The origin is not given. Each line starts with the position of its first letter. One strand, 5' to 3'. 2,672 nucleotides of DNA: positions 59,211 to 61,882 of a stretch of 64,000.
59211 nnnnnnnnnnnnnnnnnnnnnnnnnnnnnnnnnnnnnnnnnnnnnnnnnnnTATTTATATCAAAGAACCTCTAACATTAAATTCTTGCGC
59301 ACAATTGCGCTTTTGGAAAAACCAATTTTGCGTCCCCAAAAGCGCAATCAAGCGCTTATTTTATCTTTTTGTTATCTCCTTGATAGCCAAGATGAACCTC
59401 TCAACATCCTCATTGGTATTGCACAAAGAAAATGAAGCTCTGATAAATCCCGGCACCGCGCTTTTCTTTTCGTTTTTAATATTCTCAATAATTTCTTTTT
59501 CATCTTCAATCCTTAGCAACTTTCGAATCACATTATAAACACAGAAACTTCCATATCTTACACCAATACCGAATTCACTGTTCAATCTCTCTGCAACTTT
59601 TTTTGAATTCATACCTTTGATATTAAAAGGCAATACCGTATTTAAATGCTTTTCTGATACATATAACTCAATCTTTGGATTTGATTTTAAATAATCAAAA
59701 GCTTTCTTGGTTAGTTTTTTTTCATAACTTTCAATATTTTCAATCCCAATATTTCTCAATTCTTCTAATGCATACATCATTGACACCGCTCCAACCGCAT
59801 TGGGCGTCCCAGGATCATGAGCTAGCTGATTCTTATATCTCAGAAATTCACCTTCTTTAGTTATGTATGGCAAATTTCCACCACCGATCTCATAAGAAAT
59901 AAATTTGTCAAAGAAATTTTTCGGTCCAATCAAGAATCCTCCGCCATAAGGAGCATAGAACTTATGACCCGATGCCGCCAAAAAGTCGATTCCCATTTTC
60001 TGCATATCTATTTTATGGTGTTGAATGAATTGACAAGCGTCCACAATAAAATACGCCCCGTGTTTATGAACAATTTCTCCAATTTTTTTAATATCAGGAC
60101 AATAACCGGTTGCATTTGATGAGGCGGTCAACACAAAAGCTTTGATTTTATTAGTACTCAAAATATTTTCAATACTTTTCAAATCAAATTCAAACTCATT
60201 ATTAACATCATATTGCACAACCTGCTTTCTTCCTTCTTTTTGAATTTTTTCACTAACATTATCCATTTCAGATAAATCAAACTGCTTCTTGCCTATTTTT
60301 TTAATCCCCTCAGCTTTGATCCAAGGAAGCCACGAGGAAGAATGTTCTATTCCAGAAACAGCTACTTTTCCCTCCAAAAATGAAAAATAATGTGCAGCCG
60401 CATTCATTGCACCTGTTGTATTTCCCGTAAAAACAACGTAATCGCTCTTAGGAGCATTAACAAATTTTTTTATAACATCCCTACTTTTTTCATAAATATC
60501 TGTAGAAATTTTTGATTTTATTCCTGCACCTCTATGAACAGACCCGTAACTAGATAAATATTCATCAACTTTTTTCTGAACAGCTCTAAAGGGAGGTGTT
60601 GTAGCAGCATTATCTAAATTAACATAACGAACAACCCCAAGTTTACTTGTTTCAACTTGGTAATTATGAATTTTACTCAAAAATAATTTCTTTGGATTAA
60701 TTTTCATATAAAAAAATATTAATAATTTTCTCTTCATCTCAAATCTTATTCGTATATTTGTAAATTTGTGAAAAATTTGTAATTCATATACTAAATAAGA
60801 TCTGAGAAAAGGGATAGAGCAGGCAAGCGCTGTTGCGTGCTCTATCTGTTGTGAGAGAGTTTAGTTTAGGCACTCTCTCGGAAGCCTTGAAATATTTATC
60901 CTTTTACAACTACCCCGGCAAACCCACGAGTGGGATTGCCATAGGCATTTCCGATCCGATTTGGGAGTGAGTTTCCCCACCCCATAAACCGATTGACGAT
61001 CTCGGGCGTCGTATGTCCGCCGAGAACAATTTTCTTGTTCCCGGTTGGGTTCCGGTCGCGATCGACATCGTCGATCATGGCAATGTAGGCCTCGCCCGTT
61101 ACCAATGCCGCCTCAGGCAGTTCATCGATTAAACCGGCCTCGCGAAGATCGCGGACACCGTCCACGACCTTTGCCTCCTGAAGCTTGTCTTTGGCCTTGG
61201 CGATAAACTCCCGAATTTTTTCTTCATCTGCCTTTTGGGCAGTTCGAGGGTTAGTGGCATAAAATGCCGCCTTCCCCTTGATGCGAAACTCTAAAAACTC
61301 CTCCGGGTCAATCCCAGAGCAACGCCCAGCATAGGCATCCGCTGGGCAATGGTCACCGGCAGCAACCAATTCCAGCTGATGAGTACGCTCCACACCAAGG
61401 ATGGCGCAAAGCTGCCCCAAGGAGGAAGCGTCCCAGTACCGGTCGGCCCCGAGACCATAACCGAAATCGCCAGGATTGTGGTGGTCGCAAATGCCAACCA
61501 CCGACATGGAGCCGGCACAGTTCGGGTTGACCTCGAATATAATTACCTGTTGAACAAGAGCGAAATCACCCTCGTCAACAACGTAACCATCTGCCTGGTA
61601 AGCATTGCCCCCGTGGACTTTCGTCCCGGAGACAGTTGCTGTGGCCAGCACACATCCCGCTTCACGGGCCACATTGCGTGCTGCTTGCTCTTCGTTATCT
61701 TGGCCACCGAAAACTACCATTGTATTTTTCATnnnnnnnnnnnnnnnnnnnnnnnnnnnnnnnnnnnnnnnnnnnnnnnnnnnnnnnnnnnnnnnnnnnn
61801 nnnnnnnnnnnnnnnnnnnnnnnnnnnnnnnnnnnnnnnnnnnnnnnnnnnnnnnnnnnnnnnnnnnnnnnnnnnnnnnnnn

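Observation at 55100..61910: High-GC island next to tRNA-Leu carrying a kinase, SplB-like radical SAM, Cys-rich protein and desulfurase-like cassette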

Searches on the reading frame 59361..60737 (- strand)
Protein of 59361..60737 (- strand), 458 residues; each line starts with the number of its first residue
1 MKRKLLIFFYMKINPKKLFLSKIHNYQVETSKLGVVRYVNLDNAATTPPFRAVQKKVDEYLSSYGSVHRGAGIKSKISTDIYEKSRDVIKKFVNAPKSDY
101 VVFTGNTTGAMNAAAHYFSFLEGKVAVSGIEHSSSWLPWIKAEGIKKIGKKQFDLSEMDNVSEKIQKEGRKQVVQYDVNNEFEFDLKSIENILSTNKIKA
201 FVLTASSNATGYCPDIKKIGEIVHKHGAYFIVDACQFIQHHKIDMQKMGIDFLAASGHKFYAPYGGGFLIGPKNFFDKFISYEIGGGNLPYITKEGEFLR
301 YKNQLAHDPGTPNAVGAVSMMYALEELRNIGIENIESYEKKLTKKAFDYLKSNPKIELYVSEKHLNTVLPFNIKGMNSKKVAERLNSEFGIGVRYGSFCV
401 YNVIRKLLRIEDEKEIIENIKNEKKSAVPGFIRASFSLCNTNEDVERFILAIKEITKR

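Call 4: search_protein_families(library=pfam, proteins=[window:59361-60737:-], max_evalue=0.1)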
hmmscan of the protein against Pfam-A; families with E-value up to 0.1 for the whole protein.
window:59361-60737:- (458 aa): 6 families
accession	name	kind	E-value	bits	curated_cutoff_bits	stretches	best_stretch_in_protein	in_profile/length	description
PF00266.25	Aminotran_5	-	4.7e-78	263.2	21.5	2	163-448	106-371/371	Aminotransferase class-V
PF00155.27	Aminotran_1_2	-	2.7e-06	27.3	19.7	1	164-233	107-185/361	Aminotransferase class I and II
PF01053.26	Cys_Met_Meta_PP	-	8.4e-05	21.7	27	1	185-260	126-199/381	Cys/Met metabolism PLP-dependent enzyme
PF01041.23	DegT_DnrJ_EryC1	-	0.018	14.7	19.8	1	172-237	87-149/360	DegT/DnrJ/EryC1/StrS aminotransferase family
PF05889.19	SepSecS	-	0.019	14.1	21.1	1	181-276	136-241/389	O-phosphoseryl-tRNA(Sec) selenium transferase, SepSecS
PF01212.27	Beta_elim_lyase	-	0.079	12.7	27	0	172-278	97-218/288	Beta-eliminating lyase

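Call 5: search_protein_families(library=padloc, proteins=[window:59361-60737:-], max_evalue=0.1)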
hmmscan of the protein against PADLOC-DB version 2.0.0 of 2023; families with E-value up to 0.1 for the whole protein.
window:59361-60737:- (458 aa): 2 families
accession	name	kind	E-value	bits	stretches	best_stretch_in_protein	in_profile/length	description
PDLC02759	SspA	-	1.4e-31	108.1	2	163-457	104-371/374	SspA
PDLC02657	DndA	-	7.6e-31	105.7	2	164-454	107-370/372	DndA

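Call 6: search_protein_families(library=phrogs, proteins=[window:59361-60737:-], max_evalue=0.1)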
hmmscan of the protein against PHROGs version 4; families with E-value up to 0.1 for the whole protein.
window:59361-60737:- (458 aa): 1 family
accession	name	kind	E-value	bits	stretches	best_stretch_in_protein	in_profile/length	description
phrog_12787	-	unknown function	1.1e-53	183.7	2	164-456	113-379/387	-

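Call 7: search_protein_families(library=ncbifam, proteins=[window:59361-60737:-], max_evalue=0.1)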
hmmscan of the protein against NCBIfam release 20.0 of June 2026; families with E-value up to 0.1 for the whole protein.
window:59361-60737:- (458 aa): 46 families (the best 25 are shown)
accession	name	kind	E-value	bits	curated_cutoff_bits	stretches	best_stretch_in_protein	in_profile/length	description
TIGR01979.1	sufS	subfamily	3.1e-72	243.7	475.1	2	168-457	131-400/403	SufS family cysteine desulfurase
NF041166.1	f2_encap_cargo1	exception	1.7e-56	192.6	800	2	178-452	368-620/623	family 2A encapsulin nanocompartment cargo protein cysteine desulfurase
NF008126.0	PRK10874.1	equivalog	2.9e-48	165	607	1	39-407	21-366/401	cysteine desulfurase CsdA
TIGR01977.1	am_tr_V_EF2568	hypoth_equivalog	3.8e-47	161.1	377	2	166-399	107-337/376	cysteine desulfurase family protein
TIGR03392.1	FeS_syn_CsdA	equivalog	1.9e-46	159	493.6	2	171-454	132-391/398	cysteine desulfurase CsdA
NF006791.0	PRK09295.1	equivalog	1.3e-43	149.6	661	2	176-403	144-368/406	cysteine desulfurase SufS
TIGR01976.1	am_tr_V_VC1184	hypoth_equivalog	3.6e-30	105.6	352.35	3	171-270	132-231/401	cysteine desulfurase-like protein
NF040779.1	Sec_lyase_SclA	exception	3.6e-30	105.1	525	2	173-400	113-338/378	selenocysteine lyase SclA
TIGR03402.1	FeS_nifS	equivalog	5.2e-25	88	530.75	1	39-458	1-372/379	cysteine desulfurase NifS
TIGR03235.1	DNA_S_dndA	equivalog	2e-19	70.1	480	1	41-399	2-324/353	cysteine desulfurase DndA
TIGR03403.1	nifS_epsilon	equivalog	4e-18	65.4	587.7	1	150-458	95-375/382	NifS family cysteine desulfurase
NF010611.0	PRK14012.1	equivalog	3.5e-17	62.4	548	1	39-269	7-218/406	IscS subfamily cysteine desulfurase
TIGR02006.1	IscS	equivalog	6e-15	55.1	643.2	1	39-269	5-214/402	IscS subfamily cysteine desulfurase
NF002806.0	PRK02948.1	subfamily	2.1e-13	50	304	1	154-457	97-373/381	IscS subfamily cysteine desulfurase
TIGR03301.1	PhnW-AepZ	equivalog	7.2e-11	42.1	360.8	1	173-271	100-200/355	2-aminoethylphosphonate aminotransferase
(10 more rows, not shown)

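Call 62: search_dna_similar(query=window:59361-60737:-, collection=phages, mode=protein, max_evalue=1e-10, max_rows=20)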
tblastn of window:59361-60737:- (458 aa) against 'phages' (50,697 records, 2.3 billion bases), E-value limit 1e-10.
Records with a match: 23; places in all: 24; records where one place covers at least 80% of the query: 18.
Best place of each record, by identity: <60% 23.
By first word of the organism name: Bacteriophage 7; Listeria 4; Staphylococcus 3; Enterococcus 2; Acinetobacter 2; Salmonella 2; Microcystis 1; Pseudomonas 1; Escherichia 1.
By host as written in the record: - 10; Listeria monocytogenes 4; Staphylococcus aureus 2; Staphylococcus aureus ISU935 1; Enterococcus faecalis 1; Microcystis sp. SG03 1; Salmonella enterica subsp. enterica serovar Kentucky 1; Homo sapiens 1; and 2 more.
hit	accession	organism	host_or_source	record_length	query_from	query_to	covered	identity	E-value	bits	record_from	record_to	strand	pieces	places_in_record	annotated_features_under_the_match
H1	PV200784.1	Staphylococcus phage ISU935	Staphylococcus aureus ISU935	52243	23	454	94%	28.4%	2e-40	160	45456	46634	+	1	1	cysteine desulfurase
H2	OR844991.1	Staphylococcus phage SA 1306 Kay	Staphylococcus aureus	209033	23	454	94%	28.4%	2e-40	160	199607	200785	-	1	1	record has no annotation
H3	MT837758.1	Bacteriophage sp.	human fecal samples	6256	41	458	91%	28.4%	8e-24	110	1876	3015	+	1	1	record has no annotation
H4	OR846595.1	Enterococcus phage Efs 1-1-1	Enterococcus faecalis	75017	39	453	91%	28.3%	2e-32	137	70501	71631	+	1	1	record has no annotation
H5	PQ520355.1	Enterococcus phage IME_EF3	-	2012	39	449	90%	28.3%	7e-33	137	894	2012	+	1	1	record has no annotation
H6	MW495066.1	Microcystis phage MaAM05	Microcystis sp. SG03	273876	39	457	91%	27.5%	6e-32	135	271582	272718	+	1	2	sufS_2: cysteine desulfurase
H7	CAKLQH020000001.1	Acinetobacter phage MD-2021a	not known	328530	25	457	95%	26.1%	5e-32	135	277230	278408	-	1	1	sufS: cysteine desulfurase (selenocysteine lyase)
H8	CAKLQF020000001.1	Acinetobacter phage MD-2021a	not known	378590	25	457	95%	26.1%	5e-32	135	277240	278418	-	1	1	sufS: cysteine desulfurase (selenocysteine lyase)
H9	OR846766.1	Listeria phage LM 4-11-1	Listeria monocytogenes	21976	39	452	90%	27.3%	2e-34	142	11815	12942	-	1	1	record has no annotation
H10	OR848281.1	Listeria phage LM 4-14-1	Listeria monocytogenes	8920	39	452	90%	27.3%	4e-34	141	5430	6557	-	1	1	record has no annotation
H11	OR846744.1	Listeria phage LM 4-11-1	Listeria monocytogenes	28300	41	453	90%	27.3%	2e-29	127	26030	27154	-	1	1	record has no annotation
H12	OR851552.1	Salmonella phage S.Kent 1-2-1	Salmonella enterica subsp. enterica ...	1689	39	452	90%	27.2%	5e-31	130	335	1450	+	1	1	record has no annotation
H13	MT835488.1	Bacteriophage sp.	human fecal samples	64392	41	458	91%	26.9%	7e-29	126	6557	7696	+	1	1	record has no annotation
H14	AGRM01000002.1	Salmonella enterica subsp. houtenae str. ATCC BAA-1581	Homo sapiens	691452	39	452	90%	27.0%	4e-30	130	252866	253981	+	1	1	cysteine desulfurase, catalytic subunit CsdA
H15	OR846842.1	Listeria phage LM 4-11-1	Listeria monocytogenes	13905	41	453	90%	26.6%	5e-28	123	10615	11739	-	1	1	record has no annotation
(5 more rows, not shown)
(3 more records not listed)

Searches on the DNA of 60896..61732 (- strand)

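Call 111: search_rna_families(sources=[L017, L018, L021], threshold=evalue, max_evalue=0.05)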
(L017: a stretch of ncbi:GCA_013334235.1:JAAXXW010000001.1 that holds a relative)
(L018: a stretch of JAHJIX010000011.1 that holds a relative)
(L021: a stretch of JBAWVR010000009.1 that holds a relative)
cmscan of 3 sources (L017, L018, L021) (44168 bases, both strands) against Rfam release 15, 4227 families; matches with E-value up to 0.05: 6.
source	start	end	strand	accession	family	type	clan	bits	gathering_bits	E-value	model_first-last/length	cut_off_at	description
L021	5234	5280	-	RF03560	mir-3926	Gene; miRNA;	-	36.2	82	0.0036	1-63/63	no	mir-3926 microRNA precursor family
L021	1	67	+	RF04172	MIR8675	Gene; miRNA;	-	30.5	90.8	0.046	15-95/95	5'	MIR8675 microRNA precursor family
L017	9497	9539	+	RF00008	Hammerhead_3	Gene; ribozyme;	CL00010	30.1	48.5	0.015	7-48/54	no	Hammerhead ribozyme (type III)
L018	13553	13640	+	RF02552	RcsR1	Gene; sRNA;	-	30.1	60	0.026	1-96/96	no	RcsR1 sRNA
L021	5219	5294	-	RF03361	mir-3136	Gene; miRNA;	-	29.3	86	0.041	1-78/78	no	mir-3136 microRNA precursor family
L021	10388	10445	+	RF00649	mir-128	Gene; miRNA;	-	26.1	49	0.04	1-83/83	no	mir-128 microRNA precursor family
